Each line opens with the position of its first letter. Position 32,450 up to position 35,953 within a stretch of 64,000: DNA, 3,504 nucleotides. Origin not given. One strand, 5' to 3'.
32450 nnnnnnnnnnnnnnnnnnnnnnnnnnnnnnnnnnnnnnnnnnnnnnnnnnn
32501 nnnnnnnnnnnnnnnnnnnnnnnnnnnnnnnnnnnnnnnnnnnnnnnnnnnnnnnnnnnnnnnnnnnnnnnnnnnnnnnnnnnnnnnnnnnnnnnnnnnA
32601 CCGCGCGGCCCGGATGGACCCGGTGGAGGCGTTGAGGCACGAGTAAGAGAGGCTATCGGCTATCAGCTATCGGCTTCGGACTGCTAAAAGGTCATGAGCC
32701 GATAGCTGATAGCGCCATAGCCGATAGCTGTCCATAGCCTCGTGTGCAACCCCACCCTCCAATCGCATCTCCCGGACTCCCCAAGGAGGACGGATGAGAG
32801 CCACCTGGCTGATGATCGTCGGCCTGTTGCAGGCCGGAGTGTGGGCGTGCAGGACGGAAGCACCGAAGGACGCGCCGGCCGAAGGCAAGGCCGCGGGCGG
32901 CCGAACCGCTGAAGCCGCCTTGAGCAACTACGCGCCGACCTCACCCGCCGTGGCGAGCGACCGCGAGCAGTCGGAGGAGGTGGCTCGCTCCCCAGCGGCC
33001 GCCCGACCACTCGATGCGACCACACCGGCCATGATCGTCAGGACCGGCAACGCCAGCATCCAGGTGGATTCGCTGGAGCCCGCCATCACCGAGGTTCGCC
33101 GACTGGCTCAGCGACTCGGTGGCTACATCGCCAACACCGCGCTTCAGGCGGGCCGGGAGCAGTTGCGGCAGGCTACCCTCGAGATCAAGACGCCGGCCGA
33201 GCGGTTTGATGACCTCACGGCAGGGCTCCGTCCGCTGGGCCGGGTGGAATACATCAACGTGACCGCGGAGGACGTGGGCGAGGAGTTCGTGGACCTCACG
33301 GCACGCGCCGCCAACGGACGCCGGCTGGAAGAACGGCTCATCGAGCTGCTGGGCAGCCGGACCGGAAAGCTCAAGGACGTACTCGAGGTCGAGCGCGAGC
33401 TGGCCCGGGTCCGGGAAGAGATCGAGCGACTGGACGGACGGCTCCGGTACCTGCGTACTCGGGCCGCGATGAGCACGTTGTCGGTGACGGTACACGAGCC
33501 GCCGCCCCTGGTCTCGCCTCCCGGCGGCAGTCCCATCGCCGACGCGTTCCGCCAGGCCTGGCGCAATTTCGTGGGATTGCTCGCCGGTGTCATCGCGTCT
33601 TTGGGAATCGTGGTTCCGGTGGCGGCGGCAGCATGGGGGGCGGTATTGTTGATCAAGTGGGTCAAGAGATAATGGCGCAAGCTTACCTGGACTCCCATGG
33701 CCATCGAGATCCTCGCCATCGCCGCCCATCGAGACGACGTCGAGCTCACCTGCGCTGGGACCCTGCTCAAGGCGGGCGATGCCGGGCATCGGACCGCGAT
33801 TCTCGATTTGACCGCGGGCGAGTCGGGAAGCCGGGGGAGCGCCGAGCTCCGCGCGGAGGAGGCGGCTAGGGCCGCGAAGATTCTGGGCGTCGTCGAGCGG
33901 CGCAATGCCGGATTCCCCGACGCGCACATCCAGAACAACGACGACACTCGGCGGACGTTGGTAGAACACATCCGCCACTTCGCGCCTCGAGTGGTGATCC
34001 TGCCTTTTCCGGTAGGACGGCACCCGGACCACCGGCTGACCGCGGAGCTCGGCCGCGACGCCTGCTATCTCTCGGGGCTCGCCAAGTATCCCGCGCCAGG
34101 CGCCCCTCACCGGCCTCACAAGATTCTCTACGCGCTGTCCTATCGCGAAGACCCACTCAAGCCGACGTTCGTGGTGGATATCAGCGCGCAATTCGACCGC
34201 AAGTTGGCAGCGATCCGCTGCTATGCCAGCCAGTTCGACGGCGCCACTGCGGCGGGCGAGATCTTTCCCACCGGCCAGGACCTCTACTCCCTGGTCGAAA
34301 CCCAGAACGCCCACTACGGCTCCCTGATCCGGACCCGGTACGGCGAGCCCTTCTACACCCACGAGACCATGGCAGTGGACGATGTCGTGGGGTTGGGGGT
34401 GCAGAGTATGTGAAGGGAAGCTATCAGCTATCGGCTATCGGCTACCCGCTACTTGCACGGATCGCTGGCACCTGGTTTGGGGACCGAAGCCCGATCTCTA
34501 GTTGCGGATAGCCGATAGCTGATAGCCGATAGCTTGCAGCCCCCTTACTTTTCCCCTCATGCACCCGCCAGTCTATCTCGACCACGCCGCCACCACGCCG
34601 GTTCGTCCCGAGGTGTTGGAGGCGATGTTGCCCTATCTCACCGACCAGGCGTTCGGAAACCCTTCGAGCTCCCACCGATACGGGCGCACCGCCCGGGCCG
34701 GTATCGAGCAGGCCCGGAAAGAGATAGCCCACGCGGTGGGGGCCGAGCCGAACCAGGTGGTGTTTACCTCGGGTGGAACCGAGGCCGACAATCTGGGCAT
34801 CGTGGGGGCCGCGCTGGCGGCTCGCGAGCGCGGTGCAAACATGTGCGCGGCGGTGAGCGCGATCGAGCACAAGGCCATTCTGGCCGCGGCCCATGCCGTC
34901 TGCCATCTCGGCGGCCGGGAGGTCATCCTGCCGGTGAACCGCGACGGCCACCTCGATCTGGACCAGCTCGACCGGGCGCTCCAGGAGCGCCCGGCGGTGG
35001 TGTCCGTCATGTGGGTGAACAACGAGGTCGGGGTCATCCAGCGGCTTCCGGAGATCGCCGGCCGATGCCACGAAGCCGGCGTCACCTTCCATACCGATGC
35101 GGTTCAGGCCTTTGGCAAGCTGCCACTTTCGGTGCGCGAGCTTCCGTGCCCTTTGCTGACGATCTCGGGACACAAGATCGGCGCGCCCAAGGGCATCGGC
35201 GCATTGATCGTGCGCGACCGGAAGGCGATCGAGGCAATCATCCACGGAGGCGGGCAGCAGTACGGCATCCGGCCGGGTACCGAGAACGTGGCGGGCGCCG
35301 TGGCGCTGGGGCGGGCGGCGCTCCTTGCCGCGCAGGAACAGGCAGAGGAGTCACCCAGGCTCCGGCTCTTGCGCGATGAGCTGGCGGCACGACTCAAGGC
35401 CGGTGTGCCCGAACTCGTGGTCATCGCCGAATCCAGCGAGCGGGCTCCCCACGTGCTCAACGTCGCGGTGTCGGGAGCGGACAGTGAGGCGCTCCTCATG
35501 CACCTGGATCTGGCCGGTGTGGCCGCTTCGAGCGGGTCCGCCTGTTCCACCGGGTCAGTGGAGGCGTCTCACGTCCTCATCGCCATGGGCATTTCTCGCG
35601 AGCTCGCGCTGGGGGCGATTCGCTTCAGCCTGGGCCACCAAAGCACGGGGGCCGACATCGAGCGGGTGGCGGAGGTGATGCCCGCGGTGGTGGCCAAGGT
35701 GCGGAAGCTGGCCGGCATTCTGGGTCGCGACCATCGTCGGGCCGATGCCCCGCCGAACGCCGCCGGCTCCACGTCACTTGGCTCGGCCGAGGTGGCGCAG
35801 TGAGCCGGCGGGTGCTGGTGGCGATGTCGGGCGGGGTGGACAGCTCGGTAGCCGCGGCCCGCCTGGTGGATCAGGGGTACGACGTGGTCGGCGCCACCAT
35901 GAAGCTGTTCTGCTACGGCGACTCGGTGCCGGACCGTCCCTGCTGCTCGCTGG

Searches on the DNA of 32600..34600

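Call 72: search_rna_families(source=window, start=32600, end=34600, threshold=evalue, max_evalue=1)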
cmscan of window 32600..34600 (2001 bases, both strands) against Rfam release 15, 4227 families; matches with E-value up to 1: 1.
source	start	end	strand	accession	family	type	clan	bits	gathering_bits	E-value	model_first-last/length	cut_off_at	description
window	34421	34532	+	RF03792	MIR6462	Gene; miRNA;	-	22.8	96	0.48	1-119/119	no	MIR6462 microRNA precursor family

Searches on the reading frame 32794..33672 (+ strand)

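Call 27: search_protein_families(library=pfam, proteins=[window:32794-33672:+])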
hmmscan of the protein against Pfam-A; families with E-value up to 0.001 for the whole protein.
window:32794-33672:+ (292 aa): 1 family
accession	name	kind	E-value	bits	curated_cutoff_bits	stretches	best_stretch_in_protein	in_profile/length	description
PF14257.11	DUF4349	-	1.6e-55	188.2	27.7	1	80-287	2-211/213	Domain of unknown function (DUF4349)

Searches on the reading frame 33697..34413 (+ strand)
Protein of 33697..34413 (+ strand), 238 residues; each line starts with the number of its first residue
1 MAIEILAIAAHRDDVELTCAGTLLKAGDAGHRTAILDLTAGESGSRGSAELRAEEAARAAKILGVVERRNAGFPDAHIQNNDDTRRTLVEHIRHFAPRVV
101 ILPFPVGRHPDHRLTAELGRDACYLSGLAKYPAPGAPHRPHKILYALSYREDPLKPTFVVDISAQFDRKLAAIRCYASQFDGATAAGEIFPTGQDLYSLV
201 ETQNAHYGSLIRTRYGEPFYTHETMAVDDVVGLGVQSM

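Call 27: search_protein_families(library=pfam, proteins=[window:33697-34413:+])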
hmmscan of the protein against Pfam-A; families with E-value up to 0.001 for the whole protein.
window:33697-34413:+ (238 aa): 1 family
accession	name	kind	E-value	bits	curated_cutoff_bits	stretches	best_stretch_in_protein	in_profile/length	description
PF02585.22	PIG-L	-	9.9e-27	94.4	28.2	1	6-122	1-128/129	GlcNAc-PI de-N-acetylase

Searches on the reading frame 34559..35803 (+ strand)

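Call 27: search_protein_families(library=pfam, proteins=[window:34559-35803:+])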
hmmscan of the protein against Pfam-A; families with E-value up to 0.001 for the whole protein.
window:34559-35803:+ (414 aa): 1 family
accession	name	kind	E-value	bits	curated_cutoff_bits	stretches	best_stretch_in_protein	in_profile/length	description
PF00266.25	Aminotran_5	-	1.1e-71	242.3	21.5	1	5-370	1-371/371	Aminotransferase class-V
